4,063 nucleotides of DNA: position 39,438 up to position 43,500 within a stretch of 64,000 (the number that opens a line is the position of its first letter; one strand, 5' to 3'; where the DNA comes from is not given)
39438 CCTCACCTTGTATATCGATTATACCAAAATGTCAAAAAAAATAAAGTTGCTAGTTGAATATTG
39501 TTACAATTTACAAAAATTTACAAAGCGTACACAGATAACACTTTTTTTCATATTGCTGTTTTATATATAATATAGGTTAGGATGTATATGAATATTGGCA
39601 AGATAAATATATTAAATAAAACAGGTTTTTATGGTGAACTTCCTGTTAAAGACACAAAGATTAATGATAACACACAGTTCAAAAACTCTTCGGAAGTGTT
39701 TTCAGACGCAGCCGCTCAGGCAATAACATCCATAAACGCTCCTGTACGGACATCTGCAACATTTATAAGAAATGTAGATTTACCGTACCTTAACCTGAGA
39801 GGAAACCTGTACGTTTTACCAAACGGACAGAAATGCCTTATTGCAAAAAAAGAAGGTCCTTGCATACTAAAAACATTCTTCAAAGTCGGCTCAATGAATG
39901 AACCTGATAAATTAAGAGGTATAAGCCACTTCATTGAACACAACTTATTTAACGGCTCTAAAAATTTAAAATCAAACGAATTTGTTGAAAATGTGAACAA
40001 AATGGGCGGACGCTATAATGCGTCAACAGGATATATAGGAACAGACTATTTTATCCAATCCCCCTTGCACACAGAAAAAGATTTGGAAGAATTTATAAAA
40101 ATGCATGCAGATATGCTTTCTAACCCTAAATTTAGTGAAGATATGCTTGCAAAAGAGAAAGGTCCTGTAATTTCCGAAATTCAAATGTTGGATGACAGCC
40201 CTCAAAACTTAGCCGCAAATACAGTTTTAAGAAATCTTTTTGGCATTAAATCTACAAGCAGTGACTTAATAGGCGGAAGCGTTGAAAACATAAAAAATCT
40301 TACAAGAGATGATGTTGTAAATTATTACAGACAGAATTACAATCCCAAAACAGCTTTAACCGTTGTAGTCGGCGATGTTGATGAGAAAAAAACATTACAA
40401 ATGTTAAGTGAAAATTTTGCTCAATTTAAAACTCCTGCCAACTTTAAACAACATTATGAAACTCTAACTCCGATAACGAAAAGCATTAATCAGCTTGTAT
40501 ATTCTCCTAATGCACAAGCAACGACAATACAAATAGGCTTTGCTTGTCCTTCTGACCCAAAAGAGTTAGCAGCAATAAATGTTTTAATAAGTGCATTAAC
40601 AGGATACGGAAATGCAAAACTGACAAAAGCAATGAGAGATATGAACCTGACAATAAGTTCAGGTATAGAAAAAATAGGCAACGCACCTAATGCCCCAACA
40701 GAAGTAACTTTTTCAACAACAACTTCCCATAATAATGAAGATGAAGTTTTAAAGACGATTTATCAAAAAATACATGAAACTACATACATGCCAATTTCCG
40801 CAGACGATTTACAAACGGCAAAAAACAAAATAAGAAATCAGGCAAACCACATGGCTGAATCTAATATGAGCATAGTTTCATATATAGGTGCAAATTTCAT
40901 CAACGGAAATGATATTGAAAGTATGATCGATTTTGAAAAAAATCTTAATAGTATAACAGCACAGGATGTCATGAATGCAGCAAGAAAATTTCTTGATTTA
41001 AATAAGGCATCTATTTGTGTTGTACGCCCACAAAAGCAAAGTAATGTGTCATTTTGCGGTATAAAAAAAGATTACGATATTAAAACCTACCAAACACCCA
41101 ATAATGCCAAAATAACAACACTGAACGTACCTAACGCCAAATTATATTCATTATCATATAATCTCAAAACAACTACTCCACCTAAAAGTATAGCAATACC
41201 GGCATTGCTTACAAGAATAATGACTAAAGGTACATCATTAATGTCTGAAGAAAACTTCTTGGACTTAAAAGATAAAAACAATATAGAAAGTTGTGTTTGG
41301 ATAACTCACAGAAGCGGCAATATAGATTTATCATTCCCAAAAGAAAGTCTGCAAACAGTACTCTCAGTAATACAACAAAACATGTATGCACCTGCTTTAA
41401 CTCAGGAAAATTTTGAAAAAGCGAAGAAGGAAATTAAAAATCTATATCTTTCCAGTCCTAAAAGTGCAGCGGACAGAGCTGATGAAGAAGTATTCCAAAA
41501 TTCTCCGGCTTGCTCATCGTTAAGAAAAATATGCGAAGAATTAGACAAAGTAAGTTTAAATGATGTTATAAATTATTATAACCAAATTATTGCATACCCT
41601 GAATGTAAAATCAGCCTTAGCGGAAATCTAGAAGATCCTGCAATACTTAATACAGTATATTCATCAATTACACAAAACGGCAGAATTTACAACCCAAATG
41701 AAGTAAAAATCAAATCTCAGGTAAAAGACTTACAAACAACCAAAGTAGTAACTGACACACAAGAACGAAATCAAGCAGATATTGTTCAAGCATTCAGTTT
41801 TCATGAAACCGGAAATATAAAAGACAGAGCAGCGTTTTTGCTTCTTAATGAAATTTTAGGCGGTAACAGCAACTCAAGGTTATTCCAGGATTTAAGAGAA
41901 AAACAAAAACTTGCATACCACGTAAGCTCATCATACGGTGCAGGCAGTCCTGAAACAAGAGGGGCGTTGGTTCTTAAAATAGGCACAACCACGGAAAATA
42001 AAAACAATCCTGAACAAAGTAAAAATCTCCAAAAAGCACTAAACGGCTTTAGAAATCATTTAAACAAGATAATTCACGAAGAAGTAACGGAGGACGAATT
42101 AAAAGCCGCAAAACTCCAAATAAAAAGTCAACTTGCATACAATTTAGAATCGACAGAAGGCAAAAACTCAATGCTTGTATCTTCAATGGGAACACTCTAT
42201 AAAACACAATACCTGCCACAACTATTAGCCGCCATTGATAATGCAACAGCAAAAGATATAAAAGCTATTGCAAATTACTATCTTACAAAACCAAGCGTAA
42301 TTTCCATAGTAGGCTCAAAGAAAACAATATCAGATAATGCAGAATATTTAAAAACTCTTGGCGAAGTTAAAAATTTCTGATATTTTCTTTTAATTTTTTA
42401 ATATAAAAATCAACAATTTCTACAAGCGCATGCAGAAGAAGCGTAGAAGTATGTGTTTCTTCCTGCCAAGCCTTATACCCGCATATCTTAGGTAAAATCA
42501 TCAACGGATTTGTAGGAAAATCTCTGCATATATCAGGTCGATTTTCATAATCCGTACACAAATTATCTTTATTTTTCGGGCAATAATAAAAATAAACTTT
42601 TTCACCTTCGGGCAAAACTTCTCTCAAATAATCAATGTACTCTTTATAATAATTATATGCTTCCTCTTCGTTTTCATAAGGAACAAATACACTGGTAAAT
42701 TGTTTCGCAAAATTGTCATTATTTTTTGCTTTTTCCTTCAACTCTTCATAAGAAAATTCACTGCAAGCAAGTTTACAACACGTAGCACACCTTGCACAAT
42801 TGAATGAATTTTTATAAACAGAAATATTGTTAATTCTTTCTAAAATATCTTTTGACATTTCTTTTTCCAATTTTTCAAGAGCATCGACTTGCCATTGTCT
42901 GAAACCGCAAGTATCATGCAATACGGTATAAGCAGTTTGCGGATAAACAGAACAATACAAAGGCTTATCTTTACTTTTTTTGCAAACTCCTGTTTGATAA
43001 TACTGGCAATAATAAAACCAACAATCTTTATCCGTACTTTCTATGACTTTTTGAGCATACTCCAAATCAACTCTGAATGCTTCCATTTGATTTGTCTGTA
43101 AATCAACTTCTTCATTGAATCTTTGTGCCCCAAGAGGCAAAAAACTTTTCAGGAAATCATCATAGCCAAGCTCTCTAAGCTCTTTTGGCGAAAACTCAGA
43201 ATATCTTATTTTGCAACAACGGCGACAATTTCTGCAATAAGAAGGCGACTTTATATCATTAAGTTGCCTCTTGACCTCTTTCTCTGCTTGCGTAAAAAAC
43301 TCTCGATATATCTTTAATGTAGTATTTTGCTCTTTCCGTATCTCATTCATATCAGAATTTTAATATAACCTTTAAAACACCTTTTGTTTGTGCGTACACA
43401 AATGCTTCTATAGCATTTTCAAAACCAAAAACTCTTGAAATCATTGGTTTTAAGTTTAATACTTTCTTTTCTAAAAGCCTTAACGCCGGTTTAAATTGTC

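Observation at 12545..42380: Recurrent N-terminal tag M-x-[IV]-x-x-[IV]-N ... F-x-G on at least nine unrelated, Sec-signal-less proteins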

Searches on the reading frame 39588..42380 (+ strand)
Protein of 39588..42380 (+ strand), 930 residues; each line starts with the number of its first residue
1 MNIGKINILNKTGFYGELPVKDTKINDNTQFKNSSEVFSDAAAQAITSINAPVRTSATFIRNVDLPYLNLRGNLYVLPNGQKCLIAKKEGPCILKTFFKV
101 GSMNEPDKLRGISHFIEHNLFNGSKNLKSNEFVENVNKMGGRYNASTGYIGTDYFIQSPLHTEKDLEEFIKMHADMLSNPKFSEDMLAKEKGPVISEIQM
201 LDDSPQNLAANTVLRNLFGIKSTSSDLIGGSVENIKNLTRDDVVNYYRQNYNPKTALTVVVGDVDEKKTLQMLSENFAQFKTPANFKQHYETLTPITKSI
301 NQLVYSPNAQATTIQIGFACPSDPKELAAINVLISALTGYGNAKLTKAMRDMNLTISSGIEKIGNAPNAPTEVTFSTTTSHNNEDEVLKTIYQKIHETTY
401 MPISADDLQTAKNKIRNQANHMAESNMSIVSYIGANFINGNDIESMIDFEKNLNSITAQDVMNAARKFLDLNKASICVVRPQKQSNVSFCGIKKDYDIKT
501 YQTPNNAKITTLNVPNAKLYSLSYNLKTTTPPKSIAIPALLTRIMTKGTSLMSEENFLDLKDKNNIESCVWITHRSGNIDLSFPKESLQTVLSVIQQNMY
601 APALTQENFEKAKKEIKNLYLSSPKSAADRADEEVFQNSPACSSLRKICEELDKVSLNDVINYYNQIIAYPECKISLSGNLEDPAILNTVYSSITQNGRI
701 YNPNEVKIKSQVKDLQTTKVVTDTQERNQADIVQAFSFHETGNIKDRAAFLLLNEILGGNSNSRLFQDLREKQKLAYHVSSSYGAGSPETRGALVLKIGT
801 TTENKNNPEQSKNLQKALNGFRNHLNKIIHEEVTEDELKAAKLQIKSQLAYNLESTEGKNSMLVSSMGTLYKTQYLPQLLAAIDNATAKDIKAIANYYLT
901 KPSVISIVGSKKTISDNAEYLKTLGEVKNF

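Call 4: search_protein_families(library=pfam, proteins=[window:39588-42380:+], max_evalue=0.01)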
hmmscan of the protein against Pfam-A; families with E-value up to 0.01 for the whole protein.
window:39588-42380:+ (930 aa): 3 families
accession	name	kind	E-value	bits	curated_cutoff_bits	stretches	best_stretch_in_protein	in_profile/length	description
PF05193.26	Peptidase_M16_C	-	3.4e-45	154.6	23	2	654-844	1-180/181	Peptidase M16 inactive domain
PF00675.25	Peptidase_M16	-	5.3e-29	101.5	22.3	2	96-228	17-146/149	Insulinase (Peptidase family M16)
PF22456.1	PqqF-like_C_4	-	0.00061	20.3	27.5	0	762-849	7-85/100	PQQ synthase PqqF-like, C-terminal lobe domain 4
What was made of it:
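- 39588..39635 (+): Tag of the 930-aa M16 peptidase (gene 39588-42380, HxxEH intact): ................. Call 4 (Pfam).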

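Call 7: search_protein_families(library=ncbifam, proteins=[window:39588-42380:+], max_evalue=0.1)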
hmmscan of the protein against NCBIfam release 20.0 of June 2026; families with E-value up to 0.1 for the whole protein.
window:39588-42380:+ (930 aa): 4 families
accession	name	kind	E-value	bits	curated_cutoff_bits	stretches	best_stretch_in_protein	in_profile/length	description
NF047422.1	YfmF_fam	equivalog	3.8e-47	161.1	285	2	595-896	114-399/412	EF-P 5-aminopentanol modification-associated protein YfmF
NF047421.1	YfmH_fam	equivalog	2.4e-32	112.7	250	1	95-482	45-424/425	EF-P 5-aminopentanol modification-associated protein YfmH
NF011681.0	PRK15101.1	equivalog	9.7e-15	53.6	765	2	99-499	73-479/961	pitrilysin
TIGR02110.1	PQQ_syn_pqqF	equivalog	6.4e-11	41.7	320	1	100-203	30-131/697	pyrroloquinoline quinone biosynthesis protein PqqF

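Call 28: find_homologous_proteins(query=window:39588-42380:+, max_evalue=0.001)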
Query window:39588-42380:+ (930 aa): 1182 proteins with E <= 0.001 among 8000 candidates; the best 120 are listed.
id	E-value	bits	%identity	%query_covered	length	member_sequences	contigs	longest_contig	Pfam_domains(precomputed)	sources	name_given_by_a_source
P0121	0.0e+0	2050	100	100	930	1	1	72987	PF00675.26,PF05193.27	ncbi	-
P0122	0.0e+0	1103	58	96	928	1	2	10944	PF00675.26,PF05193.27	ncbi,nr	ncbi:MAG: insulinase family protein [Candidatus Gastranaerophilales bacterium]|nr:insulinase family 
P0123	0.0e+0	1085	57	100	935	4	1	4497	PF00675.26,PF05193.27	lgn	-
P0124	0.0e+0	1083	54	100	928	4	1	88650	PF00675.26,PF05193.27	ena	-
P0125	0.0e+0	1076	55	100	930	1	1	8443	PF00675.26,PF05193.27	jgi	-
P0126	0.0e+0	1066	56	100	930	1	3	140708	PF00675.26,PF05193.27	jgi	-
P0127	4.5e-296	1003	53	96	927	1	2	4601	PF00675.26,PF05193.27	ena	-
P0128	7.2e-293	992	53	97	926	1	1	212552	PF00675.26,PF05193.27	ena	-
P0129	1.0e-291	988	52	97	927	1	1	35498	PF00675.26,PF05193.27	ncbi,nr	ncbi:MAG: insulinase family protein [bacterium]|nr:insulinase family protein [bacterium]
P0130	1.7e-291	988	52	98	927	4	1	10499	PF00675.26,PF05193.27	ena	-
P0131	8.8e-269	912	50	95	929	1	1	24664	PF00675.26,PF05193.27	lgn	-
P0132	3.5e-247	841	48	93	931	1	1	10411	PF00675.26,PF05193.27,PF22456.2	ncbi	-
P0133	9.1e-243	826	47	93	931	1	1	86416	PF00675.26,PF05193.27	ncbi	-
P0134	2.9e-241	821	48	92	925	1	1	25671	PF00675.26,PF05193.27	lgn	-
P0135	1.6e-222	759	44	96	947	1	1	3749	PF00675.26,PF05193.27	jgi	jgi:zinc protease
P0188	2.6e-165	570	36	99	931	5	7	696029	PF00675.26,PF05193.27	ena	-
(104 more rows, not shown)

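Call 57: search_solved_structures(query=window:39588-42380:+, max_evalue=1e-10)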
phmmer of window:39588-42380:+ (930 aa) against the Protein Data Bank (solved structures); distinct sequences matched with E-value up to 1e-10: 46.
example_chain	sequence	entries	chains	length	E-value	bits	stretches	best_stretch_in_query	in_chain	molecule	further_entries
3hdi_A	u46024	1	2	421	1.9e-28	102.4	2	95-286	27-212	Processing protease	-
3amj_C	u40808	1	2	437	7.2e-26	93.9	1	76-470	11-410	zinc peptidase active subunit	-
3ami_A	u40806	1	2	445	7.5e-26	93.8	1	76-470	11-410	zinc peptidase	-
5euf_A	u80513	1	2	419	4.6e-24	87.9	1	85-474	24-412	Protease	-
9ldy_A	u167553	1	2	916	1.8e-22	82.6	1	77-351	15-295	Peptidase, M16 family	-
9g9t_D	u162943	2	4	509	1.3e-20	76.4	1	77-297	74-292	Putative peptidase M16 family protein | Putative peptidase M16 family potein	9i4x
8zno_B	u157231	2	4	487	3.8e-20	74.9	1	77-284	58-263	Mitochondrial-processing peptidase subunit beta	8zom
5hxk_A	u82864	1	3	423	7.3e-20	74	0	76-276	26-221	Zinc-dependent peptidase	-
3cwb_A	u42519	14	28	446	2.4e-19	72.3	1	73-278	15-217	MITOCHONDRIAL UBIQUINOL-CYTOCHROME-C REDUCTASE COMPLEX CORE PROTEIN I | UBIQUINOL-CYTOCHROME-C REDUCTASE COMPLEX CORE PROTEIN I, MITOCHONDRIAL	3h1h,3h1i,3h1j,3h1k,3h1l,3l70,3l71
8bep_B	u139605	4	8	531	2.5e-19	72.2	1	77-282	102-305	Probable mitochondrial-processing peptidase subunit beta, mitochondrial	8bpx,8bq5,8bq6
7jrg_A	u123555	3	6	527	4.6e-19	71.3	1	91-287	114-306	Mitochondrial-processing peptidase subunit beta, mitochondrial isoform X1 | MPP-beta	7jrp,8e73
7v4y_B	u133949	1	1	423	1.1e-18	70.1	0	76-276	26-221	Zinc-dependent peptidase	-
5okd_A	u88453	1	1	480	1.8e-18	69.4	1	77-303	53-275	Cytochrome b-c1 complex subunit 1, mitochondrial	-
6zfs_A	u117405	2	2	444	1.9e-18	69.3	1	78-303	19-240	Cytochrome b-c1 complex subunit 1, mitochondrial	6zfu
7r3v_A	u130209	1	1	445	1.9e-18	69.3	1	78-303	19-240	Cytochrome b-c1 complex subunit 1, mitochondrial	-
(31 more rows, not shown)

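Call 67: find_encoding_contigs(protein=P0121, flank=10000, max_places=2)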
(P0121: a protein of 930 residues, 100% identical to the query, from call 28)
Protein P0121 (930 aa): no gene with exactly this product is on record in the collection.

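Call 68: find_encoding_contigs(protein=P0188, flank=10000, max_places=3)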
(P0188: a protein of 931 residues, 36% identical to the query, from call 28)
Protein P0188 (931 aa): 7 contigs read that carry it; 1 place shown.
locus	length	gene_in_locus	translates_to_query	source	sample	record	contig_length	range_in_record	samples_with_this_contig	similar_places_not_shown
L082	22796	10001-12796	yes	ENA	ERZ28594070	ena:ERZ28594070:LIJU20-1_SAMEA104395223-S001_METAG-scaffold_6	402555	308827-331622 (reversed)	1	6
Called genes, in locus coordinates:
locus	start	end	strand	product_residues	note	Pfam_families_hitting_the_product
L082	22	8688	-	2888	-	-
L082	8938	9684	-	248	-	PF02661:Fic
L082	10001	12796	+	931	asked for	PF00675:Peptidase_M16, PF05193:Peptidase_M16_C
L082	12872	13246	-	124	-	-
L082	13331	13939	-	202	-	-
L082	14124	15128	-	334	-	PF00044:Gp_dh_N, PF02800:Gp_dh_C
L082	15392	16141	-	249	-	PF20318:DUF6613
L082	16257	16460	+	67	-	PF13443:HTH_26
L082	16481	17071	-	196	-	-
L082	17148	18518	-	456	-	PF18073:Zn_ribbon_LapB, PF00154:RecA_N (weak), PF03796:DnaB_C (weak), PF06745:ATPase, PF13481:AAA_25, PF23442:DUF7125 (weak), PF05362:Lon_C, PF13541:ChlI, +2 more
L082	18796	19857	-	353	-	-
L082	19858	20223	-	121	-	-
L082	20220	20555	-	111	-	PF03965:Penicillinase_R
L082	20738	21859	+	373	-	PF00989:PAS, PF08448:PAS_4 (weak), PF13426:PAS_9 (weak), PF00512:HisKA, PF02518:HATPase_c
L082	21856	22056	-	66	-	PF07866:DUF1653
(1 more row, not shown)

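Call 75: find_encoding_contigs(protein=P0126, flank=10000, max_places=2)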
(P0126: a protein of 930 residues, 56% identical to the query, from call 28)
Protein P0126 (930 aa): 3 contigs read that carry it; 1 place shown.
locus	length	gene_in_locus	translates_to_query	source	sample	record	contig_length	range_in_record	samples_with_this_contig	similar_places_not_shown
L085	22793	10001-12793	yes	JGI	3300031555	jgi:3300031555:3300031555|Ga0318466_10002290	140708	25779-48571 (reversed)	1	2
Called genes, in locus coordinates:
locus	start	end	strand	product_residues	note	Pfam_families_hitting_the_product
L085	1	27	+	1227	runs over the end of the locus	PF12773:DZR, PF13240:Zn_Ribbon_1 (faint), PF13248:Zn_ribbon_3 (faint), PF07693:KAP_NTPase (faint), PF13191:AAA_16 (faint), PF17874:TPR_MalT (faint), PF13424:TPR_12 (faint)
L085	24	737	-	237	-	-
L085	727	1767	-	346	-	PF01075:Glyco_transf_9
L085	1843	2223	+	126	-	-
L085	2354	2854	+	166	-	PF01257:2Fe-2S_thioredx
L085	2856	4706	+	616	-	PF01257:2Fe-2S_thioredx (weak), PF01512:Complex1_51K, PF10531:SLBB (weak), PF10589:NADH_4Fe-4S, PF14697:Fer4_21, PF00037:Fer4 (weak), PF13237:Fer4_10, PF00037:Fer4, +6 more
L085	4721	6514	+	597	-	PF13510:Fer2_4, PF10588:NADH-G_4Fe-4S_3, PF14697:Fer4_21 (weak), PF22117:Fer4_Nqo3, PF12838:Fer4_7, PF13183:Fer4_8 (weak), PF02906:Fe_hyd_lg_C, PF02256:Fe_hyd_SSU, +2 more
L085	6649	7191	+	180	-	-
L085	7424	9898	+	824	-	PF07710:P53_tetramer (faint)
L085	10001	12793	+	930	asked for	PF00675:Peptidase_M16, PF05193:Peptidase_M16_C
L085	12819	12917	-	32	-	-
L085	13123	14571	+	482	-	PF00282:Pyridoxal_deC, PF00155:Aminotran_1_2 (weak), PF00266:Aminotran_5 (faint)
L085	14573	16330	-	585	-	PF03485:Arg_tRNA_synt_N, PF00750:tRNA-synt_1d, PF09334:tRNA-synt_1g (faint), PF05746:DALR_1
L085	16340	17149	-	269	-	PF08668:HDOD, PF01966:HD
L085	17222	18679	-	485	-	PF08323:Glyco_transf_5, PF13439:Glyco_transf_4 (weak), PF00534:Glycos_transf_1, PF13692:Glyco_trans_1_4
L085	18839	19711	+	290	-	PF13353:Fer4_12 (weak), PF04055:Radical_SAM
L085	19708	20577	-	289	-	PF03631:Virul_fac_BrkB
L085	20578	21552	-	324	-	PF01368:DHH, PF02272:DHHA1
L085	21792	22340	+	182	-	-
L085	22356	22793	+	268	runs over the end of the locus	-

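Call 76: find_encoding_contigs(protein=P0128, flank=10000, max_places=2)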
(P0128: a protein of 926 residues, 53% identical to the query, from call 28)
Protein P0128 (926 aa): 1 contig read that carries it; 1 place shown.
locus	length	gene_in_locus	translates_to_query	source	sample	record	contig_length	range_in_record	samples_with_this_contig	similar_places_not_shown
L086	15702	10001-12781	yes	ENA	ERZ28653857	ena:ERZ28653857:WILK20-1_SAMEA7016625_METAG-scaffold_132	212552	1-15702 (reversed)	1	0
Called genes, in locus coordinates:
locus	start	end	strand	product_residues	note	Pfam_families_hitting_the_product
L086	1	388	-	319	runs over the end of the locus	-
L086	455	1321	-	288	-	-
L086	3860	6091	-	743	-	PF02878:PGM_PMM_I, PF02879:PGM_PMM_II (faint), PF02880:PGM_PMM_III (weak)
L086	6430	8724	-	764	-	PF22673:MCP-like_PDC_1, PF00672:HAMP (weak), PF07228:SpoIIE, PF13581:HATPase_c_2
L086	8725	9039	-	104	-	PF01740:STAS, PF13466:STAS_2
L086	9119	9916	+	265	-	-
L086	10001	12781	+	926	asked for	PF00675:Peptidase_M16, PF05193:Peptidase_M16_C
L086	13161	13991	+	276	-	PF24894:Hexapep_GlmU (faint), PF25087:GMPPB_C, PF00132:Hexapep, PF25084:LbH_EIF2B (weak), PF00132:Hexapep, PF13720:Acetyltransf_11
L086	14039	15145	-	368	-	-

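Call 98: predict_structure(alignment_id=A4)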
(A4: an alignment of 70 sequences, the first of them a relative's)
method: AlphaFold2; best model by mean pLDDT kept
length: 930 residues; sequences in the alignment: 70
mean_pLDDT: 87.2   pTM: 0.84
mean pLDDT of the five models: 87.2, 86.0, 85.5, 84.5, 83.6
residues with pLDDT >= 90: 612; 70-90: 242; 50-70: 14; < 50: 62
segments of 3 or more residues with pLDDT < 50: 1-39, 42-47, 49-53, 483-492
pLDDT, mean of each block of 10 residues (from residue 1): 26 25 28 39 47 68 92 95 95 96 93 94 89 91 94 95 93 95 90 87 89 95 91 93 95 95 95 94 85 93 85 93 87 95 94 92 86 92 89 94 94 93 94 92 88 95 94 94 45 59 88 88 93 92 94 94 93 92 95 94 96 90 86 87 86 96 94 93 88 90 81 90 90 92 91 94 91 86 74 92 78 93 97 94 92 87 85 89 97 95 96 93 94
secondary structure, 60 per line:
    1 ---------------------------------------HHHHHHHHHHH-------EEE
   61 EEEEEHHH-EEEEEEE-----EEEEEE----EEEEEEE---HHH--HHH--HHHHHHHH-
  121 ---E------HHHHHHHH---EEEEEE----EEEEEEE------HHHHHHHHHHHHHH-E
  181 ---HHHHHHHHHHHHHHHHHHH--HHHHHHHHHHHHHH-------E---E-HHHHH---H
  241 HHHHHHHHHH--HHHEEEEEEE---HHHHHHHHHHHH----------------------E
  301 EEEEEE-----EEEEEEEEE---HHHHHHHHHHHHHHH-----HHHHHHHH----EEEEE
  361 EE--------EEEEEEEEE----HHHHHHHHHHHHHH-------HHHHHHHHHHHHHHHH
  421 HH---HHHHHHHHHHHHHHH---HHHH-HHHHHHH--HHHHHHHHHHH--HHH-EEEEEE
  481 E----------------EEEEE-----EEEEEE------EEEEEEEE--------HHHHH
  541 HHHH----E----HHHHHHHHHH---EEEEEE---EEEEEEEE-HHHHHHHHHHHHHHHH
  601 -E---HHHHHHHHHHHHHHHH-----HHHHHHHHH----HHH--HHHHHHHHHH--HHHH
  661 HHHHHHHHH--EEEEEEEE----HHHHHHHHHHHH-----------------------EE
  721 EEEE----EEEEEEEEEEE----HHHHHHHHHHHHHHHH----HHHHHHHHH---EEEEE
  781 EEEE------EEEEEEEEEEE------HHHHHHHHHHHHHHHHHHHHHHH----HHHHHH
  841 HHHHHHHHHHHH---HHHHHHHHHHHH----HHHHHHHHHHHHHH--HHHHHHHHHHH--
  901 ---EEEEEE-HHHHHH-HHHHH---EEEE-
elements in order (helices of 4 or more, strands of 3 or more residues): H40-50 E58-65 E70-76 E82-87 E92-98 H112-119 H131-138 E142-147 E152-158 H165-178 H184-202 H205-218 H232-236 H240-250 E256-262 H266-277 E300-306 E312-320 H324-338 H344-351 E356-362 E371-379 H384-397 H405-422 H426-440 H444-447 H449-455 H458-468 E475-481 E498-502 E508-513 E520-527 H536-544 H554-563 E567-572 E576-583 H585-600 H606-621 H627-635 H645-654 H657-669 E672-679 H684-695 E719-724 E729-739 H744-759 H764-772 E776-784 E791-801 H808-830 H835-852 H856-867 H872-885 H888-898 E904-909 H911-916 H918-922 E926-929
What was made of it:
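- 39588..39635 (+): Call 98 (AlphaFold2: residues 1-53 disordered).
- AlphaFold2 gives no docking of the M16 tag into its own chamber (call 98).
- Tried and rejected: The tag stays unstructured (call 98).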

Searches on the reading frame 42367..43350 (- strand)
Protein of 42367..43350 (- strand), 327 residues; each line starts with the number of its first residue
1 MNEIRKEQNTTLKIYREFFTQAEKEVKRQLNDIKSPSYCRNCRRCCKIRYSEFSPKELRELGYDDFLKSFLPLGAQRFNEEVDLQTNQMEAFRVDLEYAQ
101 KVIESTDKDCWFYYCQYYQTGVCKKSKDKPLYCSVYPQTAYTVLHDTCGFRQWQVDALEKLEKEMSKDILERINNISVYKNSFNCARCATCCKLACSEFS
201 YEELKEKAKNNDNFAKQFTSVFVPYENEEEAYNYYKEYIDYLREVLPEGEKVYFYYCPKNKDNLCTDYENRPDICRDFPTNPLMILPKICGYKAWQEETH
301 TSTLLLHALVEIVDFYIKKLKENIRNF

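Call 8: search_protein_families(library=pfam, proteins=[window:42367-43350:-], max_evalue=0.01)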
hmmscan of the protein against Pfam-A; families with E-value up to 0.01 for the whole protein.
window:42367-43350:- (327 aa): 1 family
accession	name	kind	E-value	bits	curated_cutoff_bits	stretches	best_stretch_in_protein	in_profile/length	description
PF03692.20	CxxCxxCC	-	1.5e-08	35.6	23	1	184-290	1-84/85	Putative zinc- or iron-chelating domain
